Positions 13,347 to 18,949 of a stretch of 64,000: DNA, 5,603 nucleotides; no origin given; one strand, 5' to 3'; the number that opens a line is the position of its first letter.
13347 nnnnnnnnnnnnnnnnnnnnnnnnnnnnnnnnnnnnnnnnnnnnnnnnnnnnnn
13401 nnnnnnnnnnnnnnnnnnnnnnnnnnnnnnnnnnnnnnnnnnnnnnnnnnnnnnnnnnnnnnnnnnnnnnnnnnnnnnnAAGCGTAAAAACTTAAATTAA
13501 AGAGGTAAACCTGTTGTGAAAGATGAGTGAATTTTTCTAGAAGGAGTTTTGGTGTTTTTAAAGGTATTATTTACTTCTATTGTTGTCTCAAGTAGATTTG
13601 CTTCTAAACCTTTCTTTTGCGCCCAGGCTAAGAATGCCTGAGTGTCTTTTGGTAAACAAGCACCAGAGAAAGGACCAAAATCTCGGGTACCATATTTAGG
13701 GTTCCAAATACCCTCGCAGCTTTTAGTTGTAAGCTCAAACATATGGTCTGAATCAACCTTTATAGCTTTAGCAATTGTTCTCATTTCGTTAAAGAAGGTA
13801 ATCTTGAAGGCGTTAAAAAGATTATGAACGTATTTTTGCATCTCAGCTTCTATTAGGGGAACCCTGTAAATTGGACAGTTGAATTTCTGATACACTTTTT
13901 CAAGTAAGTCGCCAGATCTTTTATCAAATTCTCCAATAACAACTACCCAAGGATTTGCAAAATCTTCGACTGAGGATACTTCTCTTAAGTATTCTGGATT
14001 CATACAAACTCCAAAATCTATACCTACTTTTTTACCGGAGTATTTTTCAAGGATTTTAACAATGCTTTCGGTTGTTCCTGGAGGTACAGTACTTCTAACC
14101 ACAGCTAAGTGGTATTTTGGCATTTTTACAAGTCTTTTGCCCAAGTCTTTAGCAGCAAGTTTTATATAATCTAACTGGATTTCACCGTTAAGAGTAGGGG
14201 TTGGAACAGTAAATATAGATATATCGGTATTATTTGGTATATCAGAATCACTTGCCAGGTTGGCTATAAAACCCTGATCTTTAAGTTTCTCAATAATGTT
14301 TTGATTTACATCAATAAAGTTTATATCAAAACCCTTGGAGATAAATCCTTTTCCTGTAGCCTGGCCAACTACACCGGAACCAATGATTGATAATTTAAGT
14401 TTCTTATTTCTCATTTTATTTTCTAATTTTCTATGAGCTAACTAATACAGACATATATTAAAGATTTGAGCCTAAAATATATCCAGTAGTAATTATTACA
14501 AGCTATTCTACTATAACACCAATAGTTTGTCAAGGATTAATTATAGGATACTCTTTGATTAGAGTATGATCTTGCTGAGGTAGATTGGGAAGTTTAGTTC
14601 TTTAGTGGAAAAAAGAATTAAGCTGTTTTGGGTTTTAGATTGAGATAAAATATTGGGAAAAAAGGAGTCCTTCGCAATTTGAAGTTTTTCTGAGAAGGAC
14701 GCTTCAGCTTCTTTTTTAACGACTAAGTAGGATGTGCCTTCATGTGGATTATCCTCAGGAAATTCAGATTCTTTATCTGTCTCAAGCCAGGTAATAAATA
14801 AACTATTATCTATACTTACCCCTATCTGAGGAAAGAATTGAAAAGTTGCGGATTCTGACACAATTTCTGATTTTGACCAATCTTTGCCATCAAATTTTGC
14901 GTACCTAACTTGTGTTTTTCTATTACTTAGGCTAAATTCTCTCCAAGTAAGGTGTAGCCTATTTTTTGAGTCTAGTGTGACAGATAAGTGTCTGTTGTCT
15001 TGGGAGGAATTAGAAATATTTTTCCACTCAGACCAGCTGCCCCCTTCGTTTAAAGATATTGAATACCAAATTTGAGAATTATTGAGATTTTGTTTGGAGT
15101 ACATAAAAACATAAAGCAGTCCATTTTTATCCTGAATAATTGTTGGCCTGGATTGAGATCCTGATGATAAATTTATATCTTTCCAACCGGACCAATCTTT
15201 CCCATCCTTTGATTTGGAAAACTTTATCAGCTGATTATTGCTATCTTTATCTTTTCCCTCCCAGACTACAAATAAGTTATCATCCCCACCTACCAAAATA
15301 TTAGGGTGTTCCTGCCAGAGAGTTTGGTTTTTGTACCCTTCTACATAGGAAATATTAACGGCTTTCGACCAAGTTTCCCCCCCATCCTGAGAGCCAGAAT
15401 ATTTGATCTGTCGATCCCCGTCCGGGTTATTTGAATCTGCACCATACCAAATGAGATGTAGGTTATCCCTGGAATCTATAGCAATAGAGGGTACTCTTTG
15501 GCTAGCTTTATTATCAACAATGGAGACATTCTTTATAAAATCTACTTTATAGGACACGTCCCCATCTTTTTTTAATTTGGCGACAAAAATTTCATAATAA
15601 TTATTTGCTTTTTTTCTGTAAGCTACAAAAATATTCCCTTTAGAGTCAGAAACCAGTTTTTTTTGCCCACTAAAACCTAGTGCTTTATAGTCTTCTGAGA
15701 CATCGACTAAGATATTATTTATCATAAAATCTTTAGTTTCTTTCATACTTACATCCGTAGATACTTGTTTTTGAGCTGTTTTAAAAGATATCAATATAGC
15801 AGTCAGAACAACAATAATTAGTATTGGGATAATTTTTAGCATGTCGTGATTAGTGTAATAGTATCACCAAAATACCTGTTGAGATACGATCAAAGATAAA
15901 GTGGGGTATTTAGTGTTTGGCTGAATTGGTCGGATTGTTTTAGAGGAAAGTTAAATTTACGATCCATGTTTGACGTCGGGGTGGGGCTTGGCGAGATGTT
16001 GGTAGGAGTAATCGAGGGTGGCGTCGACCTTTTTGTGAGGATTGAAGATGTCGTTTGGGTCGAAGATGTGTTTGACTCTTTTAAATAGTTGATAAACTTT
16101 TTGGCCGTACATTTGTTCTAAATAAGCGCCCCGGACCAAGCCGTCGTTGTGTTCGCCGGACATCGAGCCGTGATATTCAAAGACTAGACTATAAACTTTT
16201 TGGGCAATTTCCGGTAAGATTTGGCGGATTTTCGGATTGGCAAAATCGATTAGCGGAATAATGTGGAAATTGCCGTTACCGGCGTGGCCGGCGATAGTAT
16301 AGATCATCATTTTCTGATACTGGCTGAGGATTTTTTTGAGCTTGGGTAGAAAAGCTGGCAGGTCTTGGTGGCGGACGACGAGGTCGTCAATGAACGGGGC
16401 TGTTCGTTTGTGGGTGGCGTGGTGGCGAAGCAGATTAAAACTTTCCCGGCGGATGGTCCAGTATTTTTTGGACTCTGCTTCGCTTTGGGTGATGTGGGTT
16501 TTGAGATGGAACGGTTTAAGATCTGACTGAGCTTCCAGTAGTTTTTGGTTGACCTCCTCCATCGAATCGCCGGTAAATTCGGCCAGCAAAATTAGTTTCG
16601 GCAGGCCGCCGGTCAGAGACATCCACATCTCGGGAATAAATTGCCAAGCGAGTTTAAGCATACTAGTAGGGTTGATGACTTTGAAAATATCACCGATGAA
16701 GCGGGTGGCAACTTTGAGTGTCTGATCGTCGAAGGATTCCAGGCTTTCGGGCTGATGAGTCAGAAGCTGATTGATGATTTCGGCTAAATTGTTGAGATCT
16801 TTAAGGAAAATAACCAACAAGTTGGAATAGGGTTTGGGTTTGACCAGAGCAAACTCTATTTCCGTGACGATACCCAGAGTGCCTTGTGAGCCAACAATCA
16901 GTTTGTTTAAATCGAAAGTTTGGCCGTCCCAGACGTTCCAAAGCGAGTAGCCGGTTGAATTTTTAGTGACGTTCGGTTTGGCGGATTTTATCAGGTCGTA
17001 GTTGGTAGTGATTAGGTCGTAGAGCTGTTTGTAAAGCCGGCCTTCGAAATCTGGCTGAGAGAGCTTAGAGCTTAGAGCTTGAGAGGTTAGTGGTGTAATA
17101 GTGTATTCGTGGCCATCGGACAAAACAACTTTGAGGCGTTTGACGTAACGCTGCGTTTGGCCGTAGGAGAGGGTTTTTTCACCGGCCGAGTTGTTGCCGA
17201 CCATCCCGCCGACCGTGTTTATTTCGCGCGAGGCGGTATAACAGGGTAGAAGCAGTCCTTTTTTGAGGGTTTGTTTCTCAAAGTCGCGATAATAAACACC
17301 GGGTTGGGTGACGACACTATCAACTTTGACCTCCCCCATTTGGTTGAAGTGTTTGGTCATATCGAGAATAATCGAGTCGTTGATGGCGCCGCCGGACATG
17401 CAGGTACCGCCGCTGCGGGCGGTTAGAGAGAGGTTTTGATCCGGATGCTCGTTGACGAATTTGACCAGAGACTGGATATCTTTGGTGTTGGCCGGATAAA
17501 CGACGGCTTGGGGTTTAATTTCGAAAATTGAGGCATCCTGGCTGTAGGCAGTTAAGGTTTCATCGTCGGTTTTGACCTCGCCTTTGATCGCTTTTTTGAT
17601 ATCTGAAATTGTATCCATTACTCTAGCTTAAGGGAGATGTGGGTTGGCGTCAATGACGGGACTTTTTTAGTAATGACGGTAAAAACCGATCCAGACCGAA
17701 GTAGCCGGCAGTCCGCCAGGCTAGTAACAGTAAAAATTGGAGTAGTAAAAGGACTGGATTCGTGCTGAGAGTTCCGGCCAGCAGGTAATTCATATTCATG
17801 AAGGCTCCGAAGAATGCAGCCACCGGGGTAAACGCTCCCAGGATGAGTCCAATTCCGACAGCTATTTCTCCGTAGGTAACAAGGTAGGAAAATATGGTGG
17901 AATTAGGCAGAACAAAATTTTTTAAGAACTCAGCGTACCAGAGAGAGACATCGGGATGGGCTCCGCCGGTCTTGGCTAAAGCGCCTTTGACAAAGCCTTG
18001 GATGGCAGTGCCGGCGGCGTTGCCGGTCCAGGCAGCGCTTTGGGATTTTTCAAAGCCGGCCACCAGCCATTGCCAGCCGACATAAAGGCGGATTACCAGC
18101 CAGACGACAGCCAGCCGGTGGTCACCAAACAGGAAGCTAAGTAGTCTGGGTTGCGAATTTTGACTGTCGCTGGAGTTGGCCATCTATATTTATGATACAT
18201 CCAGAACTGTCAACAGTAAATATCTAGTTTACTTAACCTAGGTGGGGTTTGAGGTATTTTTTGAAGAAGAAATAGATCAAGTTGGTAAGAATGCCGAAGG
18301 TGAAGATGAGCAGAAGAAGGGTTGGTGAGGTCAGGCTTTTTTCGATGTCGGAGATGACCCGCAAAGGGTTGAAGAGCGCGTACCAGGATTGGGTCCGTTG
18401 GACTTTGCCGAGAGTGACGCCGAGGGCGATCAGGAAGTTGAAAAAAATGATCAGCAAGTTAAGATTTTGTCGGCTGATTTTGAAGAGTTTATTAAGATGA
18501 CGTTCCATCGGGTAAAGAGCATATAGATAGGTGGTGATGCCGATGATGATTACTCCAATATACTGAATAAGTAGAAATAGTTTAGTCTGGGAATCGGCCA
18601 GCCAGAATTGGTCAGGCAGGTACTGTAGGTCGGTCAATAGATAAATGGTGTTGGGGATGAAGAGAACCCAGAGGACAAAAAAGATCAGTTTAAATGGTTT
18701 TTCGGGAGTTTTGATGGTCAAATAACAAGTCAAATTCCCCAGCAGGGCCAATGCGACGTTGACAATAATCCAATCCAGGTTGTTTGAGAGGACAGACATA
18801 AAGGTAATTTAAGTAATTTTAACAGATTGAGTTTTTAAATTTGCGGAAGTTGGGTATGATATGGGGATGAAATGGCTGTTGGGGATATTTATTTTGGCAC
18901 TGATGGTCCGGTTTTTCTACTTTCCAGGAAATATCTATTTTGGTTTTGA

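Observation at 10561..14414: HAS/NodC/chitin-synthase-type GT2 fused to LysM and a parallel beta-helix, preceded by a C-terminally truncated UDP-glucose dehydrogenase homologue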

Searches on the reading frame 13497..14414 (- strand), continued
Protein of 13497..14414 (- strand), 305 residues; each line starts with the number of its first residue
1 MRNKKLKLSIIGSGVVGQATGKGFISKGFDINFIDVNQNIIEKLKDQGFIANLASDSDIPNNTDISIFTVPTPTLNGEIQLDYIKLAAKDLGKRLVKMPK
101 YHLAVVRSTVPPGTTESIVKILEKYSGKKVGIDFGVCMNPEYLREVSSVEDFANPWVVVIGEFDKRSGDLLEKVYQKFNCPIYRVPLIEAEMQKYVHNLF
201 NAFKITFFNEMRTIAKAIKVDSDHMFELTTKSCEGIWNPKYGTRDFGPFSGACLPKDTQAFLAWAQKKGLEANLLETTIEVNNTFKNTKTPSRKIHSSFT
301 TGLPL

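Call 72: list_cluster_members(proteins=[P0367, P0383, P0499, P0449, P0408, P0421, P0371, P0376, P0396, P0451])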
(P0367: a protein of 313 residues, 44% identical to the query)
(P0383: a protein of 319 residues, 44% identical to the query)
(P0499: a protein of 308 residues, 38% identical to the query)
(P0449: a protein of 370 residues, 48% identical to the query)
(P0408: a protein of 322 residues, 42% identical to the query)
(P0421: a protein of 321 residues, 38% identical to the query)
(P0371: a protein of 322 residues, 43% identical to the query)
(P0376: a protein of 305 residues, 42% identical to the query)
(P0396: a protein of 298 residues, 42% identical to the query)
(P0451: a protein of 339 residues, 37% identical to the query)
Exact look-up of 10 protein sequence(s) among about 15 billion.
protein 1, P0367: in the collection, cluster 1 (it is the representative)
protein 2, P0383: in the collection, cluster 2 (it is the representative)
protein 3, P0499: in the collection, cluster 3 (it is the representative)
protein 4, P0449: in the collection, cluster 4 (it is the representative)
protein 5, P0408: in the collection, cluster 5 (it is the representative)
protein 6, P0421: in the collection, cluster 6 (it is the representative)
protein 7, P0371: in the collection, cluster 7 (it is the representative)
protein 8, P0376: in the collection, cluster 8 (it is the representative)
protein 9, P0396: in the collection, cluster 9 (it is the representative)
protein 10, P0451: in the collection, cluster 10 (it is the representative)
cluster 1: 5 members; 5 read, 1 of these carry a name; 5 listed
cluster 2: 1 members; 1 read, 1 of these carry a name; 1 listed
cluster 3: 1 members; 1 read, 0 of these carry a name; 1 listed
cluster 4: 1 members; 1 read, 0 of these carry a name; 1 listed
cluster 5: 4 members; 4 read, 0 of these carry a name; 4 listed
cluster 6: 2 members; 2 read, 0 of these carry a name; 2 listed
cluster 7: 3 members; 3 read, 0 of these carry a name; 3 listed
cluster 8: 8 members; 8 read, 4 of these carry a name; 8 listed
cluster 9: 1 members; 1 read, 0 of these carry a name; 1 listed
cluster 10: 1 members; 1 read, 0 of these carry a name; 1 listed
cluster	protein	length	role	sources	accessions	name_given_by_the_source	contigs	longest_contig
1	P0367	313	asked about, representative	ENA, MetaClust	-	\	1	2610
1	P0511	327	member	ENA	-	-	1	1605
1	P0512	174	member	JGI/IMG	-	-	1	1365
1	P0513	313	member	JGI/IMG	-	-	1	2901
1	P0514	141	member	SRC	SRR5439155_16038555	-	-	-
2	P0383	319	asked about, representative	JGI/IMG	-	nucleotide sugar dehydrogenase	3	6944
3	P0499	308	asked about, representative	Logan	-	-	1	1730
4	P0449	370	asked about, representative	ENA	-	-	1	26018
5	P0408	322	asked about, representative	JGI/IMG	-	-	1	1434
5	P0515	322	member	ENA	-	-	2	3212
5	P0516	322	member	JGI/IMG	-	-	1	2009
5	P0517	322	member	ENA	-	-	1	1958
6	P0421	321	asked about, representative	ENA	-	-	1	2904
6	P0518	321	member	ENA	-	-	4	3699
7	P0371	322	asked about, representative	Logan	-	-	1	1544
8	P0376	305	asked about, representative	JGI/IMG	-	UDPglucose 6-dehydrogenase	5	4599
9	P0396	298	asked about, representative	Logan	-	-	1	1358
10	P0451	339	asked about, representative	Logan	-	-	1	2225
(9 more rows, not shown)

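Call 83: predict_structure(alignment_id=A3)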
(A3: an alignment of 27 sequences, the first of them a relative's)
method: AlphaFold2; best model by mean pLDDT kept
length: 305 residues; sequences in the alignment: 27
mean_pLDDT: 86.2   pTM: 0.83
mean pLDDT of the five models: 86.2, 85.3, 84.3, 83.7, 78.9
residues with pLDDT >= 90: 169; 70-90: 101; 50-70: 17; < 50: 18
segments of 3 or more residues with pLDDT < 50: 290-305
pLDDT, mean of each block of 10 residues (from residue 1): 76 93 94 97 97 90 94 86 97 94 95 96 98 96 71 89 97 93 96 87 85 93 90 74 74 74 88 88 74 38 32
secondary structure, 60 per line:
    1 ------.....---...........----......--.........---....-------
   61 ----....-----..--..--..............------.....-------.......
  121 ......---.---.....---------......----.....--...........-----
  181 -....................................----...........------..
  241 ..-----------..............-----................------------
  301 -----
elements in order: E7-11 H15-25 E30-35 H38-46 E50-53 E65-68 H82-95 E102-106 H114-126 E134-138 H148-153 E158-162 H165-175 E182-186 H187-217 H222-232 H239-242 H254-267 H273-288

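Call 87: fold_search(model_id=the predicted structure, library=pdb)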
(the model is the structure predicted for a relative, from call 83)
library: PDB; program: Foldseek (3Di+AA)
matches with E <= 10: 1987; with E <= 0.001: 659
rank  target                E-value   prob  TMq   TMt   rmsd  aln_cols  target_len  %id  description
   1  3vtf                  2.3e-24  1.00  0.82  0.59   2.7       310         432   33  Structure of a UDP-glucose dehydrogenase from the hyperthermophilic archaeon Pyrobaculum islandicum (released 2012-09-19)
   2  1mfz_A                1.9e-21  1.00  0.69  0.49  10.5       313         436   32  Partially refined 2.8 A Crystal structure of GDP-mannose dehydrogenase from P. aeruginosa (released 2003-05-06)
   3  3gg2_B                2.5e-21  1.00  0.79  0.58   3.3       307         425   26  Crystal structure of UDP-glucose 6-dehydrogenase from Porphyromonas gingivalis bound to product UDP-glucuronate (released 2009-03-24)
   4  3gg2_A                4.7e-21  1.00  0.81  0.58   3.2       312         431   27  Crystal structure of UDP-glucose 6-dehydrogenase from Porphyromonas gingivalis bound to product UDP-glucuronate (released 2009-03-24)
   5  2y0c_A                6.6e-21  1.00  0.79  0.53   3.4       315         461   28  BceC mutation Y10S (released 2011-07-27)
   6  2y0d_D                7.8e-21  1.00  0.78  0.54   3.4       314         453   28  BceC mutation Y10K (released 2011-07-27)
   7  2y0e_A                9.3e-21  1.00  0.79  0.53   3.1       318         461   26  BceC and the final step of UGDs reaction (released 2011-07-27)
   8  3gg2_C                1.1e-20  1.00  0.78  0.58   3.4       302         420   27  Crystal structure of UDP-glucose 6-dehydrogenase from Porphyromonas gingivalis bound to product UDP-glucuronate (released 2009-03-24)
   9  2y0e_C                1.5e-20  1.00  0.78  0.54   3.3       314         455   27  BceC and the final step of UGDs reaction (released 2011-07-27)
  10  2y0d_B                2.4e-20  1.00  0.77  0.54   3.2       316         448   27  BceC mutation Y10K (released 2011-07-27)
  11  2y0c_C                3.2e-20  1.00  0.77  0.53   3.3       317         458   27  BceC mutation Y10S (released 2011-07-27)
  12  2y0d_C                4.0e-20  1.00  0.79  0.54   3.3       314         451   27  BceC mutation Y10K (released 2011-07-27)
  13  2y0d_A                4.3e-20  1.00  0.79  0.54   3.3       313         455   28  BceC mutation Y10K (released 2011-07-27)
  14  2y0c_D                4.8e-20  1.00  0.77  0.53   3.4       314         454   27  BceC mutation Y10S (released 2011-07-27)
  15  3gg2_D                1.0e-19  1.00  0.79  0.58   3.2       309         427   27  Crystal structure of UDP-glucose 6-dehydrogenase from Porphyromonas gingivalis bound to product UDP-glucuronate (released 2009-03-24)
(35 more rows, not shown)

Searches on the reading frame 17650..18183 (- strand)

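Call 5: search_protein_families(library=pfam, proteins=[window:17650-18183:-], max_evalue=0.01)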
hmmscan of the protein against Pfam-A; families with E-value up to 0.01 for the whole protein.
window:17650-18183:- (177 aa): 2 families
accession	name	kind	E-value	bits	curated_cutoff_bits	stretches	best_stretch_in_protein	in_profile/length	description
PF07681.17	DoxX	-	1.7e-08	35.4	23.6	1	28-131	2-77/85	DoxX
PF04173.18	DoxD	-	0.0002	21.8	22.7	1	29-140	3-110/167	TQO small subunit DoxD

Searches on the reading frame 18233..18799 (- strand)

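Call 5: search_protein_families(library=pfam, proteins=[window:18233-18799:-], max_evalue=0.01)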
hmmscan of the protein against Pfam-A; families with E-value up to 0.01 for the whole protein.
window:18233-18799:- (188 aa): 1 family
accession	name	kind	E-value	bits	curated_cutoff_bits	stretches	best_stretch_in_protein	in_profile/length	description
PF07099.16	DUF1361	-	2.4e-21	76.8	25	1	14-172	2-166/169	Protein of unknown function (DUF1361)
